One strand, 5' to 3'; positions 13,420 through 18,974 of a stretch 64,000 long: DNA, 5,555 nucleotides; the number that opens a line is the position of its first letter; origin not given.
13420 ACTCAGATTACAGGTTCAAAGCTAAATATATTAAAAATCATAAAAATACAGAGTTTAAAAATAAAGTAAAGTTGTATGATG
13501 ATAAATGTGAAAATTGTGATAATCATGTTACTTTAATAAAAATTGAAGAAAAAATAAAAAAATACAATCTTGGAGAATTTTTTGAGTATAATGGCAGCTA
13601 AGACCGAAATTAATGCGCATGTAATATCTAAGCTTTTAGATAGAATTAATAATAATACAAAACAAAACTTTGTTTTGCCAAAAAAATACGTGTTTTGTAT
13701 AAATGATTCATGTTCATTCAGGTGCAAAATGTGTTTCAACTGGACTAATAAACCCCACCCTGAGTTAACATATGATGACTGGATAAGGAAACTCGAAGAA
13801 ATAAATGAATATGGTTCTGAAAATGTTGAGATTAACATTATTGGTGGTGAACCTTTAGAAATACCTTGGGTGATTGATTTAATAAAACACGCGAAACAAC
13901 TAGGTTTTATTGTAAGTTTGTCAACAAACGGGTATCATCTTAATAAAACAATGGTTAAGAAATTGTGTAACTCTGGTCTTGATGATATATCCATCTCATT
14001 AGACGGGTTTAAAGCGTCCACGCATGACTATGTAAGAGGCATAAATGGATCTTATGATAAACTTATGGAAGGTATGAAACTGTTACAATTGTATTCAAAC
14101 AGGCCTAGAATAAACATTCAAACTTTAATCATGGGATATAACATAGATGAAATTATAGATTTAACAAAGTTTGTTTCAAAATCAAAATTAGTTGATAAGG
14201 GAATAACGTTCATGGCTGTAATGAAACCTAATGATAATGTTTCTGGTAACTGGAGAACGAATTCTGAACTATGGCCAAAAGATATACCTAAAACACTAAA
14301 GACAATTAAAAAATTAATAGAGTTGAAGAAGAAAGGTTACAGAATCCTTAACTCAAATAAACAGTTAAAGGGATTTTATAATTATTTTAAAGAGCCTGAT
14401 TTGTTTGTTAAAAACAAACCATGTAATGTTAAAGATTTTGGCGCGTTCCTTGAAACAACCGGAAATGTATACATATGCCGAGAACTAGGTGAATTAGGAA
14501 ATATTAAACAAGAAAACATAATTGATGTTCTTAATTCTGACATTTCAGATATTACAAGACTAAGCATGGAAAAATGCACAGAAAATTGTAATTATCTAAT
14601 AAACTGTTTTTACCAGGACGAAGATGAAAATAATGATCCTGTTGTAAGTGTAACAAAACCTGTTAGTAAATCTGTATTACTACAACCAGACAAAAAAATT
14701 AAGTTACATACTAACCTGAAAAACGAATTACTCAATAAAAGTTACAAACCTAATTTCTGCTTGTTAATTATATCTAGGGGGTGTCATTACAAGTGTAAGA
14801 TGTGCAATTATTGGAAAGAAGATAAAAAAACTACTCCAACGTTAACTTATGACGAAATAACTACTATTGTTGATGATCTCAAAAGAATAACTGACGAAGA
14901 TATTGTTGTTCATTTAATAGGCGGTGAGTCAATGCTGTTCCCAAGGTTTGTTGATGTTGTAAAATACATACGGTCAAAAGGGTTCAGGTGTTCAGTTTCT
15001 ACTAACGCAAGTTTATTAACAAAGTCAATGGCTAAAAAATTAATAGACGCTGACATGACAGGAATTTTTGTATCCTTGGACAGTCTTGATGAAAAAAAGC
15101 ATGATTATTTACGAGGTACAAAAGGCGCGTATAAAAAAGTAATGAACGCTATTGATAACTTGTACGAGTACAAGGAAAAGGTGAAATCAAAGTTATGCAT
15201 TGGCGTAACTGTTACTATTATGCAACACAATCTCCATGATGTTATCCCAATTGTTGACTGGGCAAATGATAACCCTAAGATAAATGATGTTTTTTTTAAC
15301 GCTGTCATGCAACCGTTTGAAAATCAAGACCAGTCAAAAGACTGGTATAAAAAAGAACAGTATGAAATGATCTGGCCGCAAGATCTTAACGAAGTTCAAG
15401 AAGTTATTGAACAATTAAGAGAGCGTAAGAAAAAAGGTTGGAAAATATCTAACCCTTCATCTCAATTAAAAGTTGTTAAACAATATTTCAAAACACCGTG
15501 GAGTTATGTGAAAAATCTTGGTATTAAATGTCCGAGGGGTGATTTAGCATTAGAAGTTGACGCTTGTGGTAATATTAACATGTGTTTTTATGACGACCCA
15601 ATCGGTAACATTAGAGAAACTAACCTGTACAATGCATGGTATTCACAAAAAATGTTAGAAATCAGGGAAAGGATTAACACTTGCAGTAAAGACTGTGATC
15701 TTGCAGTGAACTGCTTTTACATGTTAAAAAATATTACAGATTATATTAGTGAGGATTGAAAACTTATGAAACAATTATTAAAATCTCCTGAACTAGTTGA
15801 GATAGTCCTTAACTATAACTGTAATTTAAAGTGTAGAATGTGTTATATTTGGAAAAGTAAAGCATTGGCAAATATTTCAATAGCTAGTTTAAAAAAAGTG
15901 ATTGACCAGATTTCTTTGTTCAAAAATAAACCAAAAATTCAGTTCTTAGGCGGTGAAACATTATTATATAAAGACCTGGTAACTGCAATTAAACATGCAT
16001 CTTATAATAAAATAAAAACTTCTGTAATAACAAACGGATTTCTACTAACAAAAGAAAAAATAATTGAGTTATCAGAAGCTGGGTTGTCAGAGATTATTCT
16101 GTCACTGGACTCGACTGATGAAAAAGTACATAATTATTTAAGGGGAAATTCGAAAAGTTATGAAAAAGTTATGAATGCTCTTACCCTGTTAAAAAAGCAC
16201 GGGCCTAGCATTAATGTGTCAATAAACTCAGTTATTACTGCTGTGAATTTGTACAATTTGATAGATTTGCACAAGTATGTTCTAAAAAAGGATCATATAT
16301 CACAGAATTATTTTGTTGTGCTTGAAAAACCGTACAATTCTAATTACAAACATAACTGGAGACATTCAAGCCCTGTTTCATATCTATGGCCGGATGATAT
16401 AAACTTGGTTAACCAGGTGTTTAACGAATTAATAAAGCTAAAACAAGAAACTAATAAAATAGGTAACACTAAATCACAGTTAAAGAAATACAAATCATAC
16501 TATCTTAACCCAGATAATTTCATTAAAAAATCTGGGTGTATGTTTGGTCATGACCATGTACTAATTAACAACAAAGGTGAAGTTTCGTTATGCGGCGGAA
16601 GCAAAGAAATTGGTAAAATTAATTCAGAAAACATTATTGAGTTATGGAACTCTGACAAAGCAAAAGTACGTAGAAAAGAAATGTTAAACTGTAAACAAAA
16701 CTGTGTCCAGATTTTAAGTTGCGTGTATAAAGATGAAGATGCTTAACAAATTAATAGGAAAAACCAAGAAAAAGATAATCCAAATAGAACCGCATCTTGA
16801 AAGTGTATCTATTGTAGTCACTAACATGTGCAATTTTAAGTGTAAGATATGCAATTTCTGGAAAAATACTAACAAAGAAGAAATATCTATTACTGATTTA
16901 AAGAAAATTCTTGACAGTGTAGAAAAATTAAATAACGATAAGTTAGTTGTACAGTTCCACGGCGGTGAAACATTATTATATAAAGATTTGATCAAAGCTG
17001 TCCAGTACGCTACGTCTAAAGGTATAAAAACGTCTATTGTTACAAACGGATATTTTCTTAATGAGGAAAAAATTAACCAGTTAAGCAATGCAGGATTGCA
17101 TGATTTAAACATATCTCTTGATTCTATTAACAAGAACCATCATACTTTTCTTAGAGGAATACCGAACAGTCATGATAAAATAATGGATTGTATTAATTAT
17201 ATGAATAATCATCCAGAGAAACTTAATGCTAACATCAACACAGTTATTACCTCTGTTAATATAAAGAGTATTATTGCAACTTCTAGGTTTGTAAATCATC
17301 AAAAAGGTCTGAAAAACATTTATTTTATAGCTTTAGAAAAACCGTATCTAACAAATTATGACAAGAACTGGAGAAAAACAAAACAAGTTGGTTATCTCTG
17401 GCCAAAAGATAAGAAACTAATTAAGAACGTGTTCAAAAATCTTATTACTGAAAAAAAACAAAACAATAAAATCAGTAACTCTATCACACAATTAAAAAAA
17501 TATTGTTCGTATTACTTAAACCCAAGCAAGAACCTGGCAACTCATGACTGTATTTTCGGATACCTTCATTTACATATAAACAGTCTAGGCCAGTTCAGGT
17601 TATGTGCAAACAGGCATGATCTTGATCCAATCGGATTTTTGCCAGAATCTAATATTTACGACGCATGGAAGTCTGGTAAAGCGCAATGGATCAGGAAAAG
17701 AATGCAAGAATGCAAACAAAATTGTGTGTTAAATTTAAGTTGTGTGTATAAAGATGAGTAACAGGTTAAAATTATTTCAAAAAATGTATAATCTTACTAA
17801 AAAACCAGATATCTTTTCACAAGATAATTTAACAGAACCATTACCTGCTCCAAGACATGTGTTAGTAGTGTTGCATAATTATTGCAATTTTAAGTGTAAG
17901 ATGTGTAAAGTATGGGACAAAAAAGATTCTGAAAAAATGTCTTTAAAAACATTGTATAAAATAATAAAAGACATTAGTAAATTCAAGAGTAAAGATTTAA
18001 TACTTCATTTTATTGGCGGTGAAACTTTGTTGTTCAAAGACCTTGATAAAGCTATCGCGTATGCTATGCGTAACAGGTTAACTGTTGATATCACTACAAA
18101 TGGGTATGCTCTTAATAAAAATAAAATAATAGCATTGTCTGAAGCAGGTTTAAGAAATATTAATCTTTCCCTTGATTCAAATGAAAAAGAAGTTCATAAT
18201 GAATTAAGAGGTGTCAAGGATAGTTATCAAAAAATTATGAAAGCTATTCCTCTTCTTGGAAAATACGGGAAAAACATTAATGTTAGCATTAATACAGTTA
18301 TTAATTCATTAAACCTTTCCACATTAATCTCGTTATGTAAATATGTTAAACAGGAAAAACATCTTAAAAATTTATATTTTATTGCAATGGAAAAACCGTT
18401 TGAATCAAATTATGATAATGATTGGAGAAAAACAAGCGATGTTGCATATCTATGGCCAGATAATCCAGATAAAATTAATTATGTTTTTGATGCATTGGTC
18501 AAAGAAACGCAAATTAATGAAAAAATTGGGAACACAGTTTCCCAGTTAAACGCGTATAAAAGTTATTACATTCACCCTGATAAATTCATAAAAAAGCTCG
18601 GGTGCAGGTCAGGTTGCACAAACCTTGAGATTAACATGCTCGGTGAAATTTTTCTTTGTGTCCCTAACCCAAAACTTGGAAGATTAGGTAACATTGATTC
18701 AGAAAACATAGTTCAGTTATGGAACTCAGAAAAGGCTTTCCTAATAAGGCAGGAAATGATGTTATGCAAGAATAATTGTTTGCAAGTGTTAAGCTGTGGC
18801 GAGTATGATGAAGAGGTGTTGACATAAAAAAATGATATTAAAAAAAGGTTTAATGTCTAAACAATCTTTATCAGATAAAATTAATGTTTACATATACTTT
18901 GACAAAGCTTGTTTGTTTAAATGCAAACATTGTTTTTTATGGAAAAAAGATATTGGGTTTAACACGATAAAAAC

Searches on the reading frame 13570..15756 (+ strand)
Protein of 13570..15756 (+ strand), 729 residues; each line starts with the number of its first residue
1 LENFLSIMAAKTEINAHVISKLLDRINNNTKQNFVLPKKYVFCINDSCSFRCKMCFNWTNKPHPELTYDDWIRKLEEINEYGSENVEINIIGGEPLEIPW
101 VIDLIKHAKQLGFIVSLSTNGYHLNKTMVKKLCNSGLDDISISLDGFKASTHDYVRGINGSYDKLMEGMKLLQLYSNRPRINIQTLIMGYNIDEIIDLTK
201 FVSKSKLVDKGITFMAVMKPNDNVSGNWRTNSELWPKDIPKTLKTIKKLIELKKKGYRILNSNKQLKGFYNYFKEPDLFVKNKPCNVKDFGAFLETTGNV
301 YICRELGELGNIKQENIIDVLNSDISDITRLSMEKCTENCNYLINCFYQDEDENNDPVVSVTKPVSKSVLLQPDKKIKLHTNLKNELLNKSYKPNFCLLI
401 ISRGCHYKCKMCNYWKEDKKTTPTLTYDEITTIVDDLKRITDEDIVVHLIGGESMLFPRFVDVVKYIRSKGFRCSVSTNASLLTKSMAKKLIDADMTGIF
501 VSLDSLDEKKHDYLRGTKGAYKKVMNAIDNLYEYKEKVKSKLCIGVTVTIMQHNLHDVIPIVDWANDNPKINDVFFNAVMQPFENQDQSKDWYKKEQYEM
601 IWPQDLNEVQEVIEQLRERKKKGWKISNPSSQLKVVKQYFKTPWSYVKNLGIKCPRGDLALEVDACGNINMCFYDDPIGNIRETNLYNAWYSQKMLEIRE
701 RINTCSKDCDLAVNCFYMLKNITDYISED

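Call 7: search_protein_families(library=ncbifam, proteins=[window:13570-15756:+], max_evalue=0.001)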
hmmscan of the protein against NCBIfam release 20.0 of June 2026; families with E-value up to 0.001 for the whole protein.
window:13570-15756:+ (729 aa): 48 families (the best 25 are shown)
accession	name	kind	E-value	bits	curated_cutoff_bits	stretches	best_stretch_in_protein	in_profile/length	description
TIGR04055.1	rSAM_NirJ2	equivalog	1.5e-47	162.8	500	2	404-698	9-281/326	putative heme d1 biosynthesis radical SAM protein NirJ2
TIGR04053.2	TIGR04053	equivalog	1.9e-47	162.3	395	2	46-206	16-177/366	TIGR04053 family radical SAM/SPASM domain-containing protein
TIGR04545.1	rSAM_ahbD_hemeb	equivalog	2.1e-45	155.6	500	2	44-317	6-282/339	heme b synthase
TIGR04317.1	W_rSAM_matur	equivalog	7.6e-45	153.5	380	2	401-724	10-328/349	tungsten cofactor oxidoreductase radical SAM maturase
TIGR04054.1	rSAM_NirJ1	equivalog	3e-44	151.2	650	2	400-577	41-208/387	putative heme d1 biosynthesis radical SAM protein NirJ1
TIGR04051.1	rSAM_NirJ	equivalog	1.8e-41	142.3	515.45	2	402-578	9-175/354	heme d1 biosynthesis radical SAM protein NirJ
TIGR02666.1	moaA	equivalog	1e-40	139.7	284.05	2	44-248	16-221/336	GTP 3',8-cyclase MoaA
NF038283.1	viperin_w_prok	equivalog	7.6e-39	133.6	180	2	43-206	7-179/281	viperin family antiviral radical SAM protein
TIGR04546.1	rSAM_ahbC_deAc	equivalog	2.9e-38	131.7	650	2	397-575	41-209/390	12,18-didecarboxysiroheme deacetylase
TIGR04303.1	GeoRSP_rSAM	equivalog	1.1e-37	130.3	400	2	41-207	8-169/325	GeoRSP system radical SAM/SPASM protein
TIGR04251.1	SCM_rSAM_ScmF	equivalog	1.2e-36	126.9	400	2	401-584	10-186/353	SynChlorMet cassette radical SAM/SPASM protein ScmF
TIGR04347.1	pseudo_SAM_Halo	equivalog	1.8e-36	126.3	525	2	400-567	43-201/390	TIGR04347 family pseudo-SAM/SPASM protein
TIGR03961.1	rSAM_PTO1314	hypoth_equivalog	1.1e-35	123.5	306.05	2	46-323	31-286/332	PTO1314 family radical SAM protein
NF045574.1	sacti_mat_StsB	exception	8.9e-34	117.1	625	2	40-206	98-260/466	StsB family radical SAM/SPASM domain sactipeptide maturase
TIGR02668.1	moaA_archaeal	equivalog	6.3e-33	114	325.25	2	43-248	15-219/303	GTP 3',8-cyclase MoaA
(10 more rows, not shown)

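Call 8: search_protein_families(library=pfam, proteins=[window:13570-15756:+], max_evalue=0.001)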
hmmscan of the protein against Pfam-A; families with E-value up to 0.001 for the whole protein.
window:13570-15756:+ (729 aa): 4 families
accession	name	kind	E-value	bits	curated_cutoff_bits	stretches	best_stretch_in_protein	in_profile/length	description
PF04055.27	Radical_SAM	-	7.7e-45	153.5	29.5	2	400-564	2-165/166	Radical SAM superfamily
PF13353.11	Fer4_12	-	4.1e-12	47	22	1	46-162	13-132/137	4Fe-4S single cluster domain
PF13186.11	SPASM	-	2e-08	34.9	21.5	1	654-709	1-66/67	Iron-sulfur cluster-binding domain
PF00702.32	Hydrolase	-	0.0001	23.2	26.4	0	443-504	84-145/191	haloacid dehalogenase-like hydrolase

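Call 62: search_protein_families(library=padloc, proteins=[window:13570-15756:+], max_evalue=0.001)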
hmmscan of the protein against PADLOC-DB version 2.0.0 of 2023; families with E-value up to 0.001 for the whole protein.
window:13570-15756:+ (729 aa): 3 families
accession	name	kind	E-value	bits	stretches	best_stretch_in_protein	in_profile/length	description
PDLC02903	pVip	-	3.4e-44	149.2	2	42-206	4-162/257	Viperins not associated with kinases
PDLC02904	pVip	-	5.2e-37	125.8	2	42-206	7-166/262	Viperins associated with kinases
PDLC02905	pVip-kinase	-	4.2e-18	63.8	2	40-149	184-296/474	Viperin-kinase fusion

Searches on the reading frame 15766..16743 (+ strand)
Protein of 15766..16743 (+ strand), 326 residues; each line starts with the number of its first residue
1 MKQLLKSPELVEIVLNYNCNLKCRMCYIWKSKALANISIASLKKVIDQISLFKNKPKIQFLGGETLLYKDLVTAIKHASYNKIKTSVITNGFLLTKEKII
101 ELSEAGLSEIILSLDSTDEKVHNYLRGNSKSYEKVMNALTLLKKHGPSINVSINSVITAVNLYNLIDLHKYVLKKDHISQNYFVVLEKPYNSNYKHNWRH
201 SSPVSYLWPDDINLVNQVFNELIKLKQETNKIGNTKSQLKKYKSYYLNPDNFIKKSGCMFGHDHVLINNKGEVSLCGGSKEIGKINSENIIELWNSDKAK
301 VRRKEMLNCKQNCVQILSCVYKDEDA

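Call 6: search_protein_families(library=pfam, proteins=[window:15766-16743:+], max_evalue=0.01)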
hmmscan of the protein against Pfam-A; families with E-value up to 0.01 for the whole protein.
window:15766-16743:+ (326 aa): 3 families
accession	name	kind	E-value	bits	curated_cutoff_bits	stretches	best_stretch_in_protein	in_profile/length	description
PF04055.27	Radical_SAM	-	3.6e-25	89.5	29.5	1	15-154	3-147/166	Radical SAM superfamily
PF13186.11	SPASM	-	9.9e-06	26.2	21.5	1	258-313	1-66/67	Iron-sulfur cluster-binding domain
PF13353.11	Fer4_12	-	0.00038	21.2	22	1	18-96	14-96/137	4Fe-4S single cluster domain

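Call 7: search_protein_families(library=ncbifam, proteins=[window:15766-16743:+], max_evalue=0.001)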
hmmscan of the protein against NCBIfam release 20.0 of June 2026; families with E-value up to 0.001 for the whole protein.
window:15766-16743:+ (326 aa): 59 families (the best 25 are shown)
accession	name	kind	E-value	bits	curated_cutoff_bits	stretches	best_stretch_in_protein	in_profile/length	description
TIGR04303.1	GeoRSP_rSAM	equivalog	1e-27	97.6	400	1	5-313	1-296/325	GeoRSP system radical SAM/SPASM protein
NF038283.1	viperin_w_prok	equivalog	2.3e-25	89.3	180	1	15-163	8-168/281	viperin family antiviral radical SAM protein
TIGR04055.1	rSAM_NirJ2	equivalog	1.5e-24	87.2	500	1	18-322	9-297/326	putative heme d1 biosynthesis radical SAM protein NirJ2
NF033640.1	N_Twi_rSAM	subfamily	1.9e-23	83.3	170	2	7-195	109-319/398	twitch domain-containing radical SAM protein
TIGR04053.2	TIGR04053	equivalog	1.4e-21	77.2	395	1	17-181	16-182/366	TIGR04053 family radical SAM/SPASM domain-containing protein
TIGR04545.1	rSAM_ahbD_hemeb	equivalog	3.1e-21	76.2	500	1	15-310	6-304/339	heme b synthase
TIGR04133.1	rSAM_w_lipo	hypoth_equivalog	4.6e-21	75.1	425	1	17-176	32-193/350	TIGR04133 family radical SAM/SPASM protein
TIGR04546.1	rSAM_ahbC_deAc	equivalog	2.3e-20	72.8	650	1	15-178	45-205/390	12,18-didecarboxysiroheme deacetylase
NF045574.1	sacti_mat_StsB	exception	5.3e-20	71.7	625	1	16-198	103-284/466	StsB family radical SAM/SPASM domain sactipeptide maturase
TIGR03961.1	rSAM_PTO1314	hypoth_equivalog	7e-19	68.3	306.05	1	10-297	24-287/332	PTO1314 family radical SAM protein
TIGR02109.1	PQQ_syn_pqqE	equivalog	7.5e-19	67.9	381.35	1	7-168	5-165/358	pyrroloquinoline quinone biosynthesis protein PqqE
NF045646.2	rSAM_Se_TrsS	equivalog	3.4e-18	65.4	490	1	16-174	93-253/441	radical SAM (seleno)protein TrsS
TIGR04054.1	rSAM_NirJ1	equivalog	3.8e-18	65.3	650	1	16-179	43-203/387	putative heme d1 biosynthesis radical SAM protein NirJ1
TIGR04347.1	pseudo_SAM_Halo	equivalog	6.8e-18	65.1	525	1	16-161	45-188/390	TIGR04347 family pseudo-SAM/SPASM protein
TIGR04340.1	rSAM_ACGX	hypoth_equivalog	7.6e-18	64.8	400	1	17-313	11-310/341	radical SAM/SPASM domain protein, ACGX system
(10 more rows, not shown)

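Call 62: search_protein_families(library=padloc, proteins=[window:15766-16743:+], max_evalue=0.001)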
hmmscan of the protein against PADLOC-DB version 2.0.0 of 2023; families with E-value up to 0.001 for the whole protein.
window:15766-16743:+ (326 aa): 3 families
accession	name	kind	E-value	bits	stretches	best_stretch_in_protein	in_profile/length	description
PDLC02904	pVip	-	1e-26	92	1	14-245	4-216/262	Viperins associated with kinases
PDLC02903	pVip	-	1e-25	88.7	1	13-163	4-151/257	Viperins not associated with kinases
PDLC02905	pVip-kinase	-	3e-08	31.3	1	12-163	185-343/474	Viperin-kinase fusion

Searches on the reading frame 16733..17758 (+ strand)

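Call 6: search_protein_families(library=pfam, proteins=[window:16733-17758:+], max_evalue=0.01)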
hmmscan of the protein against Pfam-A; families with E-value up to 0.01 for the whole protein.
window:16733-17758:+ (342 aa): 2 families
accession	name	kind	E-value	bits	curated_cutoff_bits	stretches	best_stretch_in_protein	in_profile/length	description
PF04055.27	Radical_SAM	-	5.5e-23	82.4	29.5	1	27-181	1-160/166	Radical SAM superfamily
PF13186.11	SPASM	-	0.0041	17.8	21.5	0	273-331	1-66/67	Iron-sulfur cluster-binding domain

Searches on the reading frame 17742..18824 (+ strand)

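Call 6: search_protein_families(library=pfam, proteins=[window:17742-18824:+], max_evalue=0.01)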
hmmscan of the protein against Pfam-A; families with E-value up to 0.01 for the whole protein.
window:17742-18824:+ (361 aa): 4 families
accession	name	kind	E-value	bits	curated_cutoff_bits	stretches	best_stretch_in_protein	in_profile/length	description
PF04055.27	Radical_SAM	-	8.2e-22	78.6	29.5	1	43-198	2-162/166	Radical SAM superfamily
PF13353.11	Fer4_12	-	1.3e-06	29.2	22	1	42-145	9-114/137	4Fe-4S single cluster domain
PF13186.11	SPASM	-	3.2e-05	24.6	21.5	1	288-346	1-66/67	Iron-sulfur cluster-binding domain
PF08181.16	DegQ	-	0.0099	16.4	22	0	152-176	17-41/46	DegQ (SacQ) family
